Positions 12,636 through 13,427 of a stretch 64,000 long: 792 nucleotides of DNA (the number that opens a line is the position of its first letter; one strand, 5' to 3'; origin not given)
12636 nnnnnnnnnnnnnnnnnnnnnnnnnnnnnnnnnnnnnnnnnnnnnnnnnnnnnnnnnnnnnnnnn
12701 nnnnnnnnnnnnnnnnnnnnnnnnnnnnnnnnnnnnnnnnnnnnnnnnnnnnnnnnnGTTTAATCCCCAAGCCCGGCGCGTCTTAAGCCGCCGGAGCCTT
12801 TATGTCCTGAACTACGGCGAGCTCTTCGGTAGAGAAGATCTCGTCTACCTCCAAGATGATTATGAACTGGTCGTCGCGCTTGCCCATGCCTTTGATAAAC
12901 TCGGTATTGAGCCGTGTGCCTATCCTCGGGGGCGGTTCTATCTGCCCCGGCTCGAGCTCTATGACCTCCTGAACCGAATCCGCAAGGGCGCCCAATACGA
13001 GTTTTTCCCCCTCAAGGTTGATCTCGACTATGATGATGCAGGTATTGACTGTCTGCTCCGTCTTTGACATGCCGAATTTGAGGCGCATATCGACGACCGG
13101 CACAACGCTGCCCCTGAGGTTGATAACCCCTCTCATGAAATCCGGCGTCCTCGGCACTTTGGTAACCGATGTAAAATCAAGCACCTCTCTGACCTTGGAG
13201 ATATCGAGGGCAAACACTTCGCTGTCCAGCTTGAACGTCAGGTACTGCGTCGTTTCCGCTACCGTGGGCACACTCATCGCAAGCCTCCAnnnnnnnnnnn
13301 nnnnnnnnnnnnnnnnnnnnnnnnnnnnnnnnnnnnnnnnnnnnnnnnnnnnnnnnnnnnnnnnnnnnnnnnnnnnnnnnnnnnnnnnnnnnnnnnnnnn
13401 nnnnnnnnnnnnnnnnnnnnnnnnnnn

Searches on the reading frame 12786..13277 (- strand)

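Call 35: search_protein_families(library=pfam, proteins=[window:12786-13277:-], max_evalue=0.00001)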
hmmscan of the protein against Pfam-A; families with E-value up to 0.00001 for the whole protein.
window:12786-13277:- (164 aa): 1 family
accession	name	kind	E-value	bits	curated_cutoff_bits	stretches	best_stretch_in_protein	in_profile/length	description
PF01584.24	CheW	-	4.6e-39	133.6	23.5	1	11-151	1-137/138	CheW-like domain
